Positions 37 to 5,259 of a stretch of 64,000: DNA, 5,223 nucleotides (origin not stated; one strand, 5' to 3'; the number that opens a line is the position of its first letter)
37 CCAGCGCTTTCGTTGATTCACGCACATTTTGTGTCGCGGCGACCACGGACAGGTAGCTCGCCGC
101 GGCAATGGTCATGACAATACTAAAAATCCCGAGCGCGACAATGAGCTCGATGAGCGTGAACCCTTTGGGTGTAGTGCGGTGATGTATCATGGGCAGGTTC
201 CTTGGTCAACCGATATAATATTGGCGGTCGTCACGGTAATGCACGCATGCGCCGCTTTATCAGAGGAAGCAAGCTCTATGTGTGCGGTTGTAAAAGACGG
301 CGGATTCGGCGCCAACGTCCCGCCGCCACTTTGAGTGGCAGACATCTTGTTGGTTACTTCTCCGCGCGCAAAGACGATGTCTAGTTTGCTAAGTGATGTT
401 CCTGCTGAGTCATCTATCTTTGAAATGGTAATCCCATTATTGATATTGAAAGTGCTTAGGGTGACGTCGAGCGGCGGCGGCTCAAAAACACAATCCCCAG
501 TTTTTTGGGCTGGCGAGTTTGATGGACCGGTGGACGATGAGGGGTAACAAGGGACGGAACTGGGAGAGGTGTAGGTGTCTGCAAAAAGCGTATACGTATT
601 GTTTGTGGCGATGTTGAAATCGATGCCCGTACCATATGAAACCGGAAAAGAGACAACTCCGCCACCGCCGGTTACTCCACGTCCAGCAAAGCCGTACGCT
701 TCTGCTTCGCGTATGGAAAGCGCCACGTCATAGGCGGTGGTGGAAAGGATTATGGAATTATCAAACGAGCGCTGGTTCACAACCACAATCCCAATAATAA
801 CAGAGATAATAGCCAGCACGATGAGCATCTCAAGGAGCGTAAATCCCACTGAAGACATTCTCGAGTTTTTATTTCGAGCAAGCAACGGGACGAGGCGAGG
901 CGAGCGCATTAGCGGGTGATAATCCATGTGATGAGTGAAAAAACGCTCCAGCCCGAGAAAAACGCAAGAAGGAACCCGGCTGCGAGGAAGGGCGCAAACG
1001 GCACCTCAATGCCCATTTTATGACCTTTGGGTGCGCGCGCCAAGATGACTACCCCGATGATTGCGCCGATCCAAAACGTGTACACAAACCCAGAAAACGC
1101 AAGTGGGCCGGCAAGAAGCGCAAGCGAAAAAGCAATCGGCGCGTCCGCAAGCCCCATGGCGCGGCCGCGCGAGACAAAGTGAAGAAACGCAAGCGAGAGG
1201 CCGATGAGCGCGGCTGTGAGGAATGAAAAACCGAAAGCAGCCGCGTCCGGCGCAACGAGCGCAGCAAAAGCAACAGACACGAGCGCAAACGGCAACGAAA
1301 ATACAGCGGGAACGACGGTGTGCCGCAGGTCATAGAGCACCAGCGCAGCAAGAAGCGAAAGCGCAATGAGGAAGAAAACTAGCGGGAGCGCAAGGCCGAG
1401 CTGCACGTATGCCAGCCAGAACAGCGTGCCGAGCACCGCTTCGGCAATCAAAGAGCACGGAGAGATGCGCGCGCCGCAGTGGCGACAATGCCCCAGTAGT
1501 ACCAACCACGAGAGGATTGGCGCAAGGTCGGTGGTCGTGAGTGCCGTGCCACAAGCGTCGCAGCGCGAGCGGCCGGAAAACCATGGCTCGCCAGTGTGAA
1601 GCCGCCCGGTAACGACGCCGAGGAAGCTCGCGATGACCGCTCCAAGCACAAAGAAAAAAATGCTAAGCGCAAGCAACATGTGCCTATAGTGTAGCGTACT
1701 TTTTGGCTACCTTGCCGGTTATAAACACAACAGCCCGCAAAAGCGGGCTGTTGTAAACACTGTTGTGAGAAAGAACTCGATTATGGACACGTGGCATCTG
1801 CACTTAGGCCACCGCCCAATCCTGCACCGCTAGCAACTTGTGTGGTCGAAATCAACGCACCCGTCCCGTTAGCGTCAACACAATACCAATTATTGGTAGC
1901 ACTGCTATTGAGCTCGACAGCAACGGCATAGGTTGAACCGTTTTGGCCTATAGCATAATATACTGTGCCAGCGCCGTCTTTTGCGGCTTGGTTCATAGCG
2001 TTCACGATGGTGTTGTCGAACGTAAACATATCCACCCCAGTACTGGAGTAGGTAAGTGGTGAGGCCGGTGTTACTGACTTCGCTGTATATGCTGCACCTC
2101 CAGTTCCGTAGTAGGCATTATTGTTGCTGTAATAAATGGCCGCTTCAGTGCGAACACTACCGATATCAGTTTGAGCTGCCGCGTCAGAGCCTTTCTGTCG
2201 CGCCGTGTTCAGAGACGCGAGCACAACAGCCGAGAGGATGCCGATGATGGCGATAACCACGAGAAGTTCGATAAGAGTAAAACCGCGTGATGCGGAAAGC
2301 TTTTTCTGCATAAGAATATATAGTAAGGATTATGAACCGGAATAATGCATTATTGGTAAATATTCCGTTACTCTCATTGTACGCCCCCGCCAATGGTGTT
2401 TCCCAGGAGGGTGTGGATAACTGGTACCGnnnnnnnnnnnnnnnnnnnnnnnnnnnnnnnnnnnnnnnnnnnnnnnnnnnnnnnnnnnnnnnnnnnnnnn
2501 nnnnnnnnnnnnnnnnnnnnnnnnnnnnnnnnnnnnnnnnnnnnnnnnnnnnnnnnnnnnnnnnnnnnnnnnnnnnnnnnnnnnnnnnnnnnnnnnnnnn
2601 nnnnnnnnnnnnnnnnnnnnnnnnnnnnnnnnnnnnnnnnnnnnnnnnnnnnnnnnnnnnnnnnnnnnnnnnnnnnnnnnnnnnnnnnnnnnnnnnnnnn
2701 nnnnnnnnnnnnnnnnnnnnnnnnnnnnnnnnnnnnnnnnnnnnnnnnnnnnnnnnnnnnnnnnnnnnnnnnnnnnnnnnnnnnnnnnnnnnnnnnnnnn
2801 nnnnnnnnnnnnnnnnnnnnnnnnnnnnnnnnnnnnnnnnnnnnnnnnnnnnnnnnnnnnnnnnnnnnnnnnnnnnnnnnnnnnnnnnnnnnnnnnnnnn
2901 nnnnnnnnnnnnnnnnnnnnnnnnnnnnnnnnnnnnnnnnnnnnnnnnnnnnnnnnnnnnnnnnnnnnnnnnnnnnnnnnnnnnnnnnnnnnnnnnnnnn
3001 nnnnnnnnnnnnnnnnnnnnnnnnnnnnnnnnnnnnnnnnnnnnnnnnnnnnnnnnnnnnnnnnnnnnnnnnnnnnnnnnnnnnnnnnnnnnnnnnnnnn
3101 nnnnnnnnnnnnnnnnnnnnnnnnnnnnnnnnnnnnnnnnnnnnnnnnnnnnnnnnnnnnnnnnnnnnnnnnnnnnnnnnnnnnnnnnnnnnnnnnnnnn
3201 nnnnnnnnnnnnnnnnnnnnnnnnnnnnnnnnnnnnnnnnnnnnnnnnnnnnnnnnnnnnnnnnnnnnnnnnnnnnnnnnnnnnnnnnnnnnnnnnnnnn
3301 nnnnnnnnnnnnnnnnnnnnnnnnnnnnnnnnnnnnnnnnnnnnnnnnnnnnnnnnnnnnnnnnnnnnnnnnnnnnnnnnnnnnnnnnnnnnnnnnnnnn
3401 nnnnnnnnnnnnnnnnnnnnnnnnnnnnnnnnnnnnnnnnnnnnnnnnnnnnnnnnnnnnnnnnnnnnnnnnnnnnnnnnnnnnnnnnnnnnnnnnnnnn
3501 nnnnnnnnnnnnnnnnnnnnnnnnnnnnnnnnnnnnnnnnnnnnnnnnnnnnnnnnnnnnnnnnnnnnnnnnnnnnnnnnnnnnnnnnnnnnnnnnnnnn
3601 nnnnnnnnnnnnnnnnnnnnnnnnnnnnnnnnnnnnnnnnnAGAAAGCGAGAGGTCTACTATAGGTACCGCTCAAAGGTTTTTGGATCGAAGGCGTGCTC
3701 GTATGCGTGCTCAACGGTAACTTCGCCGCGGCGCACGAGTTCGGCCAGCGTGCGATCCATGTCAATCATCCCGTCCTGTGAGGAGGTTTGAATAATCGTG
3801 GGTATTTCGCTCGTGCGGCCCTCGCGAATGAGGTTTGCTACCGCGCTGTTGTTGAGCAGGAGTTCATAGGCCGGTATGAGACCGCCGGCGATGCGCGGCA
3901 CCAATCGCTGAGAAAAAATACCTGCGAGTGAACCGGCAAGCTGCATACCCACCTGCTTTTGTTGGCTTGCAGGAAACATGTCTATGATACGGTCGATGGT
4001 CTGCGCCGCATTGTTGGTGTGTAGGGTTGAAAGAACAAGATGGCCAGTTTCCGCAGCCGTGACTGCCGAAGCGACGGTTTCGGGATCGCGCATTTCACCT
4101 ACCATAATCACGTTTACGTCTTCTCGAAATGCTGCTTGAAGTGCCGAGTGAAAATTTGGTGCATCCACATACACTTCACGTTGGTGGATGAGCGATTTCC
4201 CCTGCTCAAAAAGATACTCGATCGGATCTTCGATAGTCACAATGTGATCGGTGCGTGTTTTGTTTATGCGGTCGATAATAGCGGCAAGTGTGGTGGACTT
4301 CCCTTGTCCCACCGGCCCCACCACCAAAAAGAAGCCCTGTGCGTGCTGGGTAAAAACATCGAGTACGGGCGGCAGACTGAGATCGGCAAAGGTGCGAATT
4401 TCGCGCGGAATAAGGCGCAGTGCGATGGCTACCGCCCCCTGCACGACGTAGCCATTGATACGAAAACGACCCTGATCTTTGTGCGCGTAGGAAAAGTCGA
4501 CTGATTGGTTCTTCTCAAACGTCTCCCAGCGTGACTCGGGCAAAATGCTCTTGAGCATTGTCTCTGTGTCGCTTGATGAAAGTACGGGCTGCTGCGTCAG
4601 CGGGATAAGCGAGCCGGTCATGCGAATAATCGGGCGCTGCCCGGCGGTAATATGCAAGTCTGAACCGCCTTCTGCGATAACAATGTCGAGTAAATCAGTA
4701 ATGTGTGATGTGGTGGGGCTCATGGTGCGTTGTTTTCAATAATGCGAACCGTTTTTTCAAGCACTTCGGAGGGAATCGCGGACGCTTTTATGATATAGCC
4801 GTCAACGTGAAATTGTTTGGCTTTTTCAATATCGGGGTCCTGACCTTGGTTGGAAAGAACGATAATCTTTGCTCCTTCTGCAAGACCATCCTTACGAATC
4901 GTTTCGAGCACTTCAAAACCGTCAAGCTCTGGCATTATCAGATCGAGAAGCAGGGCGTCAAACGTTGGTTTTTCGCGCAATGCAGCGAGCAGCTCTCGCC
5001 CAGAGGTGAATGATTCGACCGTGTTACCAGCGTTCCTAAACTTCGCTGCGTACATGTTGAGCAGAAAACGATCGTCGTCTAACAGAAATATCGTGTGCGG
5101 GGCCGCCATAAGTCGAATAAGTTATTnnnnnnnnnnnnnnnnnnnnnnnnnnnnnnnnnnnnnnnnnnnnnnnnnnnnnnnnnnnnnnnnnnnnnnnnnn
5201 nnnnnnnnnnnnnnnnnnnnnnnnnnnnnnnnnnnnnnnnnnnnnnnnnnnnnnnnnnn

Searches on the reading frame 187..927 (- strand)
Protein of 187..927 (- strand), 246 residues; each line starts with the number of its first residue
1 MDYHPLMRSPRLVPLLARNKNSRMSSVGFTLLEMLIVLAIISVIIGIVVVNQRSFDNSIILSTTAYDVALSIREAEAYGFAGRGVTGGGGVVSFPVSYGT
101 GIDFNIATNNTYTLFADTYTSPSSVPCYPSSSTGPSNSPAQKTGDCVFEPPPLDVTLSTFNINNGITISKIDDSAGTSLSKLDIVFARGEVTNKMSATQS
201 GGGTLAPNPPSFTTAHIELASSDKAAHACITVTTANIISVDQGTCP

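Call 24: search_protein_families(library=pfam, proteins=[window:187-927:-], max_evalue=0.001)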
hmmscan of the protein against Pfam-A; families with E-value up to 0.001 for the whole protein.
window:187-927:- (246 aa): 1 family
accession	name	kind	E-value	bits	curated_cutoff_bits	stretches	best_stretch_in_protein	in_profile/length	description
PF07963.17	N_methyl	-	0.00015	21.6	21.2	1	28-48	6-26/27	Prokaryotic N-terminal methylation motif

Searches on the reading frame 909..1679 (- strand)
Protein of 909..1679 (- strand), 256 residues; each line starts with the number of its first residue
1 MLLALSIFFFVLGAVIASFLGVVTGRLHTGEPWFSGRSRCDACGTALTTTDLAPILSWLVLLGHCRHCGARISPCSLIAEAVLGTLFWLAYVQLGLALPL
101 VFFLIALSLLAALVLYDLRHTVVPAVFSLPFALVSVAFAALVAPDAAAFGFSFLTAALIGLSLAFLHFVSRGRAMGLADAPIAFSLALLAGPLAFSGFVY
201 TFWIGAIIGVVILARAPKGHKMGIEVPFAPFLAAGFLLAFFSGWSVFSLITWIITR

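Call 24: search_protein_families(library=pfam, proteins=[window:909-1679:-], max_evalue=0.001)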
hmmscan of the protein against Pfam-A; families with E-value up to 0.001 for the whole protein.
window:909-1679:- (256 aa): 1 family
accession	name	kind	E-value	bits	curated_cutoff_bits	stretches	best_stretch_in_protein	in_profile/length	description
PF06750.18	A24_N_bact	-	6.2e-22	77.9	23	1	11-93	1-83/84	Bacterial Peptidase A24 N-terminal domain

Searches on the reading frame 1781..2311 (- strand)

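Call 24: search_protein_families(library=pfam, proteins=[window:1781-2311:-], max_evalue=0.001)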
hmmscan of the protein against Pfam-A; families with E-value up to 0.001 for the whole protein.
window:1781-2311:- (176 aa): 1 family
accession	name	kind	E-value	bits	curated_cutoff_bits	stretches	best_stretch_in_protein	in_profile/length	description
PF07963.17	N_methyl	-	1.3e-08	34.4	21.2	1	7-31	3-27/27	Prokaryotic N-terminal methylation motif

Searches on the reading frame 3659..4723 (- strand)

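Call 24: search_protein_families(library=pfam, proteins=[window:3659-4723:-], max_evalue=0.001)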
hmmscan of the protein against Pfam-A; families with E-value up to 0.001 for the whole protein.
window:3659-4723:- (354 aa): 3 families
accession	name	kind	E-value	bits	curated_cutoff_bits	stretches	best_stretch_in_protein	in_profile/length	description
PF00437.27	T2SSE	-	3.4e-43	148.2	24.9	1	82-278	89-281/370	Type II/IV secretion system protein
PF25199.1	nSTAND_NTPase5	-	0.0001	22.6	34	0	126-174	38-86/145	Novel STAND NTPase 5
PF13401.12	AAA_22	-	0.00031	21.5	27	1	128-192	4-45/130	AAA domain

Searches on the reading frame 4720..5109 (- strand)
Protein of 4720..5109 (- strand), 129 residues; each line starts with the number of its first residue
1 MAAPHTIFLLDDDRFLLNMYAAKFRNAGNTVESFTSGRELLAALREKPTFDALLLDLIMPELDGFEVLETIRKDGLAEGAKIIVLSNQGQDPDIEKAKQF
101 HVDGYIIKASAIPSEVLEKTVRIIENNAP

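Call 24: search_protein_families(library=pfam, proteins=[window:4720-5109:-], max_evalue=0.001)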
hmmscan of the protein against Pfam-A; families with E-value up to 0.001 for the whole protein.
window:4720-5109:- (129 aa): 1 family
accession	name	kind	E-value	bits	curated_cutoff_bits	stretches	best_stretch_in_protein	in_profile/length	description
PF00072.30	Response_reg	-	4.3e-19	69.1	30.2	1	7-111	1-102/111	Response regulator receiver domain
